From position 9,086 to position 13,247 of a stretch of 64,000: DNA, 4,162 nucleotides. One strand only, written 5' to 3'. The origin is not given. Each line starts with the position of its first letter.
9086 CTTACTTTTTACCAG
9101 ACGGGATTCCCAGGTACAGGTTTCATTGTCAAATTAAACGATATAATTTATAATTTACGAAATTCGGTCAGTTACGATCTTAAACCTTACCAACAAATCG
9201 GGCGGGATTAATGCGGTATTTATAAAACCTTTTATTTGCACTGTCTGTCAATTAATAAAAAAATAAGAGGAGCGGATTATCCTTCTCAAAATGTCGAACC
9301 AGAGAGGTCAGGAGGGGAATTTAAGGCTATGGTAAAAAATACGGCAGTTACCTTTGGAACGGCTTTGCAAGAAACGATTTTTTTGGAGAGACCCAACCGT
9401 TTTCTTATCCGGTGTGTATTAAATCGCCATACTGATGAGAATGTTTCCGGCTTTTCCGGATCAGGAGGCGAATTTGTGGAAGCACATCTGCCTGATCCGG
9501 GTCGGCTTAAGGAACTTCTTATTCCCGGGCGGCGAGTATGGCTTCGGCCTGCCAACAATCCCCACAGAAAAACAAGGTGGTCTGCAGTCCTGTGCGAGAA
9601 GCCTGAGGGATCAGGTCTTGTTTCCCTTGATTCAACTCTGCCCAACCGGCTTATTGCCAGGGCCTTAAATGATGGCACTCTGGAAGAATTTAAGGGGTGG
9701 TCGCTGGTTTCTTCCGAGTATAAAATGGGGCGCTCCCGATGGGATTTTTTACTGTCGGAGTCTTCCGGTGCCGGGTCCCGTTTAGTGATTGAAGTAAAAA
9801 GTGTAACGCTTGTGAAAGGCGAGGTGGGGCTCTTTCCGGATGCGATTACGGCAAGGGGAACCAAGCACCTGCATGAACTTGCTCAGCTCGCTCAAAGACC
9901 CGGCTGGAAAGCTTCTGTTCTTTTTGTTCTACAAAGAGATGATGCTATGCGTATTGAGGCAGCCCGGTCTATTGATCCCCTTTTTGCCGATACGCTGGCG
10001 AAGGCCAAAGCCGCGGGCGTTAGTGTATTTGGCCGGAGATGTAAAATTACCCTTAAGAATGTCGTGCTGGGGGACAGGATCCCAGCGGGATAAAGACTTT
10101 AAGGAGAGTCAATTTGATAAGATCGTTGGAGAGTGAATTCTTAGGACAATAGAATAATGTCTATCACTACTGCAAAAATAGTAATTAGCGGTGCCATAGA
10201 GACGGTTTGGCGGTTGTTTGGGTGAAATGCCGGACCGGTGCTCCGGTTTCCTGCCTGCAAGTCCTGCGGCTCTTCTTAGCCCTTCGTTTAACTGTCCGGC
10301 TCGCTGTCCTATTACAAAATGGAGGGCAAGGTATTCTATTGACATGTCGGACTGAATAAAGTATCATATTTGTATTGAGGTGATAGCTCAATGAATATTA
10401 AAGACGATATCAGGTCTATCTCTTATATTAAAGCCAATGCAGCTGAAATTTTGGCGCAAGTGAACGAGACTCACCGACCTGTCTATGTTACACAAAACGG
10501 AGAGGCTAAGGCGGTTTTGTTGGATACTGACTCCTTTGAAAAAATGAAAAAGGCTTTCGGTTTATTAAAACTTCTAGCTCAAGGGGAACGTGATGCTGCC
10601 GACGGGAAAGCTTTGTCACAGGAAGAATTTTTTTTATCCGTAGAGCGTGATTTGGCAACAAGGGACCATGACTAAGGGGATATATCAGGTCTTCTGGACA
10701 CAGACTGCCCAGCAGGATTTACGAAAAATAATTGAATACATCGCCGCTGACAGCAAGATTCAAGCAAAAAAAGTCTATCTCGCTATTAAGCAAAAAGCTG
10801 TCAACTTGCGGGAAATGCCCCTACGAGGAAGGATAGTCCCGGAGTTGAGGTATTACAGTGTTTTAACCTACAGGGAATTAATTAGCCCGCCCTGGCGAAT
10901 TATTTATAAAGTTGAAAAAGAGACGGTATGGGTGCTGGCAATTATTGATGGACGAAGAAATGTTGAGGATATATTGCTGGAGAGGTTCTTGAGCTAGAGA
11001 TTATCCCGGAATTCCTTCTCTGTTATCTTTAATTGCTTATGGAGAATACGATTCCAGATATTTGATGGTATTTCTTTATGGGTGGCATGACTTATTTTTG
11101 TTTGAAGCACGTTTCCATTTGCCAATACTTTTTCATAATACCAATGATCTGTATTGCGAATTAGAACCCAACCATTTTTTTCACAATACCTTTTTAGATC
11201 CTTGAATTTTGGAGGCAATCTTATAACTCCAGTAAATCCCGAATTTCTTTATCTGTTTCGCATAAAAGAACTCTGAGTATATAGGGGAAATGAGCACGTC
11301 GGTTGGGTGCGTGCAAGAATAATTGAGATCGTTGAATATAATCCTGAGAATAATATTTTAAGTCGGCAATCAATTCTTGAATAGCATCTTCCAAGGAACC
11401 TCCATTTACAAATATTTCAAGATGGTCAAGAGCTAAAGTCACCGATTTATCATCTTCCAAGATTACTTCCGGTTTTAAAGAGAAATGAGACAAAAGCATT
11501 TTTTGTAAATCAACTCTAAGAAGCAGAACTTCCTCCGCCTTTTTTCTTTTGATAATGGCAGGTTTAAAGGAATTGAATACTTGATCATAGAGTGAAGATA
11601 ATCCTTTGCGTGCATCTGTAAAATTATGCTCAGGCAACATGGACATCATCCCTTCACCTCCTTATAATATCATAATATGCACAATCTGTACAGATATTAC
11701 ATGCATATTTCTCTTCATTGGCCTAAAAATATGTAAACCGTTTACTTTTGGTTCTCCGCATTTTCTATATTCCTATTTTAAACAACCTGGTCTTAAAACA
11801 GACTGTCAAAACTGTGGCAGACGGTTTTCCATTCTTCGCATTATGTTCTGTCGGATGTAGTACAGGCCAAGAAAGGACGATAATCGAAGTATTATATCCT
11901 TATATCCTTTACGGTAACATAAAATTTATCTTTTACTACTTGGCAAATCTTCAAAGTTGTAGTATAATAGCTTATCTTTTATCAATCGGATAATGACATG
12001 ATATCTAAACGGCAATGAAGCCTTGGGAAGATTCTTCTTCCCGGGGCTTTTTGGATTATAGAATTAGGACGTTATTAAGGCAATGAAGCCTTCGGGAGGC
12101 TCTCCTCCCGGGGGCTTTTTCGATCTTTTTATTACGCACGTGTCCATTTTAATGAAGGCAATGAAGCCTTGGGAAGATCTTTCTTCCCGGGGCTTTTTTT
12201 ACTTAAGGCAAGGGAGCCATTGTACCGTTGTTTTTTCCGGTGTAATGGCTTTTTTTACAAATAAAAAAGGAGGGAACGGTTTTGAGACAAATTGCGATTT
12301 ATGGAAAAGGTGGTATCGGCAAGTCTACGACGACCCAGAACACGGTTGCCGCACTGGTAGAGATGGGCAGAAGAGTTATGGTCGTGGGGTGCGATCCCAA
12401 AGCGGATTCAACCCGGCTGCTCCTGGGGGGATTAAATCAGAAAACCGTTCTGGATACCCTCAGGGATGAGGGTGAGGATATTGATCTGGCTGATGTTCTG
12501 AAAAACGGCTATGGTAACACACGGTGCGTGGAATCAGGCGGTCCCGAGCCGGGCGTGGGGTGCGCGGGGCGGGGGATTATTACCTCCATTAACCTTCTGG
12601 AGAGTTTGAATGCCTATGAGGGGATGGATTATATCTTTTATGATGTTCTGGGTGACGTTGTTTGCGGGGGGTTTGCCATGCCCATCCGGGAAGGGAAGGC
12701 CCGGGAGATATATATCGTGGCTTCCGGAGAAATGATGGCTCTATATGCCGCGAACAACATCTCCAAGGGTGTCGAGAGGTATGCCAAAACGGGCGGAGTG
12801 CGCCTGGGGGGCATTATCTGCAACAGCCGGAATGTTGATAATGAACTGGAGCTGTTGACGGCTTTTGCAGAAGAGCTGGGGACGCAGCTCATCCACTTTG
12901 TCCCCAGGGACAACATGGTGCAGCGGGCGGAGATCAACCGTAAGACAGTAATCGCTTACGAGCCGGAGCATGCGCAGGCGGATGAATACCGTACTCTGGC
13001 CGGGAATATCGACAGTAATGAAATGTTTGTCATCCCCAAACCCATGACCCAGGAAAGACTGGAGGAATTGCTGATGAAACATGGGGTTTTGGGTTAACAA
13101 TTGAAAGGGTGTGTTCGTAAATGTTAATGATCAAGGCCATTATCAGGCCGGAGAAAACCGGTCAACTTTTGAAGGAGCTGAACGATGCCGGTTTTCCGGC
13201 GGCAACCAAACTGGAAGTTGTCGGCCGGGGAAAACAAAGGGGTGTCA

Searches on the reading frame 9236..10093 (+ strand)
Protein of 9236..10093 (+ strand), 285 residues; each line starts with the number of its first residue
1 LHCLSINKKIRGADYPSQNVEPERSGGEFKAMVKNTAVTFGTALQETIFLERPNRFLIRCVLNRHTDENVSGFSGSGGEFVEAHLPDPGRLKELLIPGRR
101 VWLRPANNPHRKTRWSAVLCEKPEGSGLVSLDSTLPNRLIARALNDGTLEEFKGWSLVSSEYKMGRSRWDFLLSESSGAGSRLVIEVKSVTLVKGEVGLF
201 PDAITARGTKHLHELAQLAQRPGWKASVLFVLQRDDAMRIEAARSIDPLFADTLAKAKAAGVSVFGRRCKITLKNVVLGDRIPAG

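Call 78: search_protein_families(library=pfam, proteins=[window:9236-10093:+], max_evalue=0.00001)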
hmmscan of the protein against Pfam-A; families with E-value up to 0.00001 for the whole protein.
window:9236-10093:+ (285 aa): 2 families
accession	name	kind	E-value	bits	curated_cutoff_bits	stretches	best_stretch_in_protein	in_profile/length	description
PF03749.19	SfsA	-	2e-39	135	22.8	1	135-274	2-137/138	Sugar fermentation stimulation protein RE domain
PF17746.7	SfsA_N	-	7.6e-20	71.2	25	1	50-126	1-58/63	SfsA N-terminal OB domain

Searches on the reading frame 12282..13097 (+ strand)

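Call 78: search_protein_families(library=pfam, proteins=[window:12282-13097:+], max_evalue=0.00001)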
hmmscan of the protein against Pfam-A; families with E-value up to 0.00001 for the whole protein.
window:12282-13097:+ (271 aa): 4 families
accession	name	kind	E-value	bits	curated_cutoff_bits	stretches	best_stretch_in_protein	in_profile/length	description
PF00142.24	Fer4_NifH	-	5.1e-128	426.7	25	1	2-268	1-269/271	4Fe-4S iron sulfur cluster binding proteins, NifH/frxC family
PF01656.29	CbiA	-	6.1e-13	49.3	25.4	1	5-222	3-124/125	CobQ/CobB/MinD/ParA nucleotide binding domain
PF13614.12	AAA_31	-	4.8e-08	33.6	27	1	2-61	2-64/177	AAA domain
PF10609.15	ParA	-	6.8e-07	29.4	27.1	0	7-50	10-53/246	NUBPL iron-transfer P-loop NTPase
